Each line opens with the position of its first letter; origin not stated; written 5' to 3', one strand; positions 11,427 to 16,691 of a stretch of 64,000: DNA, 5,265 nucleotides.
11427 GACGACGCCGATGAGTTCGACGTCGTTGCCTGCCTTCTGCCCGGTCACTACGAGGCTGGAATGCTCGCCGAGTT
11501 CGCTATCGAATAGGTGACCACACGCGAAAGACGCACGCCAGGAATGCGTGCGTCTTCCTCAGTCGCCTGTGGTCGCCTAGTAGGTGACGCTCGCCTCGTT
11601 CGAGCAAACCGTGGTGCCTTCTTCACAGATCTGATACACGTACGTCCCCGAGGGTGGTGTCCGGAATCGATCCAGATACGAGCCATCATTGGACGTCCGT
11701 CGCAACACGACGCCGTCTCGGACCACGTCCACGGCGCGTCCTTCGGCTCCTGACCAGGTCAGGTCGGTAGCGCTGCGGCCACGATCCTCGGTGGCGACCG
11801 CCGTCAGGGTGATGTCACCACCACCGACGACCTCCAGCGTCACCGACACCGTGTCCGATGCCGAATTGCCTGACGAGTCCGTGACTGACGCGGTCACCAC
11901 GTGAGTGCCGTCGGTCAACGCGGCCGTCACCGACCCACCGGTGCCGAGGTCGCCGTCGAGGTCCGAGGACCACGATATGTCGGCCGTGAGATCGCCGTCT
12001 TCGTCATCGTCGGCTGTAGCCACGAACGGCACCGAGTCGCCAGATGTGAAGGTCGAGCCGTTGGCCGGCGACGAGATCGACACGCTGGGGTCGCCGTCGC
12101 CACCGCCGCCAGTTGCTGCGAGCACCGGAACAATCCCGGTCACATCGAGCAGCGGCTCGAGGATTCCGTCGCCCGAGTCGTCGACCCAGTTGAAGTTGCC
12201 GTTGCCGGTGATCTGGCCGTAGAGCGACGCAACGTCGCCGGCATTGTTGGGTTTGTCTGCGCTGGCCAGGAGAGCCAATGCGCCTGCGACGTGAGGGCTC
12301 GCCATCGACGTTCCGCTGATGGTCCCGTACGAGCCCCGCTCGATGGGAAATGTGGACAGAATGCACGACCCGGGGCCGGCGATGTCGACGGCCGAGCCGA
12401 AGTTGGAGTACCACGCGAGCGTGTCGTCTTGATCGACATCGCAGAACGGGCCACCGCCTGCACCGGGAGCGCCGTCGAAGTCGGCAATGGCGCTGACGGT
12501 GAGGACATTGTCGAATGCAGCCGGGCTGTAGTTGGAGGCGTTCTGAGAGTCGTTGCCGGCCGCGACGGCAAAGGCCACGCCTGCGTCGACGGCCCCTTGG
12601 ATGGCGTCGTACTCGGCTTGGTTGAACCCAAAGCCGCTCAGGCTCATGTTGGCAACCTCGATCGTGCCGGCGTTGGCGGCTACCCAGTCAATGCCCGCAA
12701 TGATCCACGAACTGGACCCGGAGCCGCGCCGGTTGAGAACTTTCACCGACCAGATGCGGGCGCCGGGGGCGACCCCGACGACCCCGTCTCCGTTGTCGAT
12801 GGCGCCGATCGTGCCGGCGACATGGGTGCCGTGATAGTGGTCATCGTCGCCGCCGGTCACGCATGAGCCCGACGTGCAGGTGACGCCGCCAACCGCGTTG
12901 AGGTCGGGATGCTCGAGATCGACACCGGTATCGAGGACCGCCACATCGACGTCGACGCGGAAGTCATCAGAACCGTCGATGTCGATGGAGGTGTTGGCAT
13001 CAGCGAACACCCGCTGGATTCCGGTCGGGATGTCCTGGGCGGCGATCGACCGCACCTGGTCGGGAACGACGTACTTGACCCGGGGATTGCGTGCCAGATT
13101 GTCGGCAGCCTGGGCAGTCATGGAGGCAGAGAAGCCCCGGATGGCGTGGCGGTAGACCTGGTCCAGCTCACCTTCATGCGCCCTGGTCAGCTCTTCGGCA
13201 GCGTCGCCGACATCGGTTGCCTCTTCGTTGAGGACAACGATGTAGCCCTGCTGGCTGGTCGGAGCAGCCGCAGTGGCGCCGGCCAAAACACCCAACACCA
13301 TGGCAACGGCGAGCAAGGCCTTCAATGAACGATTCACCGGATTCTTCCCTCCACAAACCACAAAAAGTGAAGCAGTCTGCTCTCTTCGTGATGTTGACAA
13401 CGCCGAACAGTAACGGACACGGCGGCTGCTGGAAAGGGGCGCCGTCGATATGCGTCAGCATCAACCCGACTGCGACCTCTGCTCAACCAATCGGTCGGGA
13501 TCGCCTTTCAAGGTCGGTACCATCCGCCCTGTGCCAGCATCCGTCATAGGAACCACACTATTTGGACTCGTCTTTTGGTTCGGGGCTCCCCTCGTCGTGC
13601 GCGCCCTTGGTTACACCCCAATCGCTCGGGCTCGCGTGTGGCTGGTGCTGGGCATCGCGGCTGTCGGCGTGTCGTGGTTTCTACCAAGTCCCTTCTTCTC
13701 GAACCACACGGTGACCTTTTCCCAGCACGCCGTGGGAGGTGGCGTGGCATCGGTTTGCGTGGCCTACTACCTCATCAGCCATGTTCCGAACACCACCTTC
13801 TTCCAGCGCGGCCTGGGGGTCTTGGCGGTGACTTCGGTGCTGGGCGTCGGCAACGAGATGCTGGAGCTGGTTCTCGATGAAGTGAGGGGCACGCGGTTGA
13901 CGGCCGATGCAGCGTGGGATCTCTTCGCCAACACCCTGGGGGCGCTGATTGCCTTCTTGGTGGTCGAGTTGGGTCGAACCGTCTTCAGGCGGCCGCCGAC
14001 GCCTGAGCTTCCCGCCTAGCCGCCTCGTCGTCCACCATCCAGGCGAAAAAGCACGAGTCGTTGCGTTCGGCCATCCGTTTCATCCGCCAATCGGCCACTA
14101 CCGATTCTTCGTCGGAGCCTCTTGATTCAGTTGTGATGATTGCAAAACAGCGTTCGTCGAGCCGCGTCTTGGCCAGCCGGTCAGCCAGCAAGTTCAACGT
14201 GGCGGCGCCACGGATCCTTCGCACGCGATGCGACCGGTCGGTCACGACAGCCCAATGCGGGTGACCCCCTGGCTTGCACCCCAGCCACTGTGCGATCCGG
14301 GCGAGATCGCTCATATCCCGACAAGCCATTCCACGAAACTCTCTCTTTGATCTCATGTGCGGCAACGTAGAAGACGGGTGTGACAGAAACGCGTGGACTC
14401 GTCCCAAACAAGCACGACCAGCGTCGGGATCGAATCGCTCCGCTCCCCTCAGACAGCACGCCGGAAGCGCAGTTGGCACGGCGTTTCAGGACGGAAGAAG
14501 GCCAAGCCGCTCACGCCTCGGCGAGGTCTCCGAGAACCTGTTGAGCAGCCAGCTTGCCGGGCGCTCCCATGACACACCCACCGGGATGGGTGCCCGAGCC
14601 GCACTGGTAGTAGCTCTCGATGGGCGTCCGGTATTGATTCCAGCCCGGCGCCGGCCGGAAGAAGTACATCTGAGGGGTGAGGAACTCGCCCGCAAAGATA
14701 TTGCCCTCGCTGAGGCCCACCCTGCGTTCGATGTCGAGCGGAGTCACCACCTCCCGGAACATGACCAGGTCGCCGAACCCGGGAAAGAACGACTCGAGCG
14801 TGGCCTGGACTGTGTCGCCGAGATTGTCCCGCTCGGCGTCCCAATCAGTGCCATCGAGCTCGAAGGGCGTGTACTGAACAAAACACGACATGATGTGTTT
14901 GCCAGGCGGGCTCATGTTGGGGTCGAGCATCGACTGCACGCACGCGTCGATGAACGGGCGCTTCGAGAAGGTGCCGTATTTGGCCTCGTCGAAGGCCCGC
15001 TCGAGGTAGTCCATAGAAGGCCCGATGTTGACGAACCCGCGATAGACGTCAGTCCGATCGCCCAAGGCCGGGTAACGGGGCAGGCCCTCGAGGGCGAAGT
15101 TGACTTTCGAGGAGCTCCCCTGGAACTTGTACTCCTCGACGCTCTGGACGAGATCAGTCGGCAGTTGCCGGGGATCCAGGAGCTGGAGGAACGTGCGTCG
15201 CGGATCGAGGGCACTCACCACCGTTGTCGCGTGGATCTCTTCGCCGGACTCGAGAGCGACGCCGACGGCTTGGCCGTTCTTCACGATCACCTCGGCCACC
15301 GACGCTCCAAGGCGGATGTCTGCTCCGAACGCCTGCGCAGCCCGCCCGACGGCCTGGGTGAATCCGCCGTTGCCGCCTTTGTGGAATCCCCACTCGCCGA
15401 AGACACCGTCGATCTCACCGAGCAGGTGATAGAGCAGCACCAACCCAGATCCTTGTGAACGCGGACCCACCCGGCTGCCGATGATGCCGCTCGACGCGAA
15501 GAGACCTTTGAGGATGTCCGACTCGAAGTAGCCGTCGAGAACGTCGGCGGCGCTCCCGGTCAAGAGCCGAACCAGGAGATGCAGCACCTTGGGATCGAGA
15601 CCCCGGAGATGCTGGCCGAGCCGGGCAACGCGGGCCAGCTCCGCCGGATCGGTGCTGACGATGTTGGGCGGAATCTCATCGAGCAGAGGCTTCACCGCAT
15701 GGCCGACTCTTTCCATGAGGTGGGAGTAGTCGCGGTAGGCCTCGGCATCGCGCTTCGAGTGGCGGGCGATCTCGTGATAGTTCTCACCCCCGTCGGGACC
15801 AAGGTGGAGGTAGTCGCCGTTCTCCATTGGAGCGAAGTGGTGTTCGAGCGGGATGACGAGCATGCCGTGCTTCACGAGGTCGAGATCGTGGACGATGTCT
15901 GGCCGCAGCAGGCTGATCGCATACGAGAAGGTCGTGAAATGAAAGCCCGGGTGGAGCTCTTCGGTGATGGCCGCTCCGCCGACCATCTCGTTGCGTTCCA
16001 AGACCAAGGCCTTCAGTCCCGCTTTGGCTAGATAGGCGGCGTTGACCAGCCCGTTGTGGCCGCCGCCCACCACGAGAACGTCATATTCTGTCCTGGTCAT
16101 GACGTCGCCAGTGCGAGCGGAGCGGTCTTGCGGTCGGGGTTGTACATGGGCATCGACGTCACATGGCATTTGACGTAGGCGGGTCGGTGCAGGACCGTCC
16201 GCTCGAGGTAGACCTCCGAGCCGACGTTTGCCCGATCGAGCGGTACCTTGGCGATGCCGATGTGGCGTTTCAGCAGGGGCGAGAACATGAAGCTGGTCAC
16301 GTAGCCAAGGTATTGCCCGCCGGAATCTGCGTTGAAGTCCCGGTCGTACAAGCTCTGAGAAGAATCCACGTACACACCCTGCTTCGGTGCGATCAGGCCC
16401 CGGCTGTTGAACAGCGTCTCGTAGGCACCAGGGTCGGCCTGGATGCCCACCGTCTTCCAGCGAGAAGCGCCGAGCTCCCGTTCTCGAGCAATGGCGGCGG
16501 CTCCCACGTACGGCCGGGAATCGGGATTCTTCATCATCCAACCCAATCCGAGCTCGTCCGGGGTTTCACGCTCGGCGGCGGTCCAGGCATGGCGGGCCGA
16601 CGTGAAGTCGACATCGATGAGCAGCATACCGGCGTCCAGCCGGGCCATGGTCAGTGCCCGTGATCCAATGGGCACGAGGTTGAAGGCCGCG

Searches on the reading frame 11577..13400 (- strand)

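Call 55: search_protein_families(library=pfam, proteins=[window:11577-13400:-], max_evalue=0.001)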
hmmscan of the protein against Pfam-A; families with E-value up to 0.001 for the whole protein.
window:11577-13400:- (607 aa): 3 families
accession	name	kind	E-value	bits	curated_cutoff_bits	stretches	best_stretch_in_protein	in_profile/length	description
PF00082.27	Peptidase_S8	-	1.8e-44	152.7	21.8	1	151-382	4-257/288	Subtilase family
PF05922.21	Inhibitor_I9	-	2.6e-10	41.3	21.2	1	53-119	2-81/82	Peptidase inhibitor I9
PF17957.7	Big_7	-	0.00062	20.8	24.1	1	438-480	1-40/70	Bacterial Ig domain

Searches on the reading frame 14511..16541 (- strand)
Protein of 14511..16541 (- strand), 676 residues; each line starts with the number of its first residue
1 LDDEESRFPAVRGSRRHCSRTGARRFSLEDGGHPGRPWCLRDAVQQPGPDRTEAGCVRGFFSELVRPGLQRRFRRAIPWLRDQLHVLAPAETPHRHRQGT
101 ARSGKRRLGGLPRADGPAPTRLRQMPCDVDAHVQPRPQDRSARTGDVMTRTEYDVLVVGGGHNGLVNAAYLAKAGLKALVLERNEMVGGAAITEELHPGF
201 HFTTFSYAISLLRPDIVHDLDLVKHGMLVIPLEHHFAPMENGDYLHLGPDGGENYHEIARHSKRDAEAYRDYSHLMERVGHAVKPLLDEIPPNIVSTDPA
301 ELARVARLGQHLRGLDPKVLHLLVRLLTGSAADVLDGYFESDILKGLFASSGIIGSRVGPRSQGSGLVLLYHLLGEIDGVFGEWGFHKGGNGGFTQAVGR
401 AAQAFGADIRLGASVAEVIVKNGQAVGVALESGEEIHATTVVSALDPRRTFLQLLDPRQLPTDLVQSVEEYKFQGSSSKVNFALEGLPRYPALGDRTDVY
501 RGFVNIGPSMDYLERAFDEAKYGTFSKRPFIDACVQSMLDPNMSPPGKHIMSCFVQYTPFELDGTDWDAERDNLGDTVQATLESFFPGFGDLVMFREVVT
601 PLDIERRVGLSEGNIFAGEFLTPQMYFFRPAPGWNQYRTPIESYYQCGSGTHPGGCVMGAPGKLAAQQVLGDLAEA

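Call 55: search_protein_families(library=pfam, proteins=[window:14511-16541:-], max_evalue=0.001)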
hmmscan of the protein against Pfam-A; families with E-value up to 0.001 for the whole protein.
window:14511-16541:- (676 aa): 8 families
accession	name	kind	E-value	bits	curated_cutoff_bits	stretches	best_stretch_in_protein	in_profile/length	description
PF01593.30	Amino_oxidase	-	3e-14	53.6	19.8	1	164-670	3-443/443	Flavin containing amine oxidoreductase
PF01266.30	DAO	-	5.5e-11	43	27.9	1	154-190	1-38/353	FAD dependent oxidoreductase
PF13450.12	NAD_binding_8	-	3.7e-09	37.2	21.9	1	157-210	1-50/68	NAD(P)-binding Rossmann-like domain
PF01946.23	Thi4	-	1.3e-06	28.2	26.2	1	146-191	11-57/235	Thi4 family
PF07992.20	Pyr_redox_2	-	6.7e-06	26.2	26.1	0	153-188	1-37/291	Pyridine nucleotide-disulphide oxidoreductase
PF12831.13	FAD_oxidored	-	2.6e-05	24.1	27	1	154-200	1-47/416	FAD dependent oxidoreductase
PF01494.25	FAD_binding_3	-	0.00017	21.3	22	1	152-185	1-34/349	FAD binding domain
PF03486.20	HI0933_like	-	0.00052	20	50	0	154-188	2-36/244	HI0933-like protein Rossmann domain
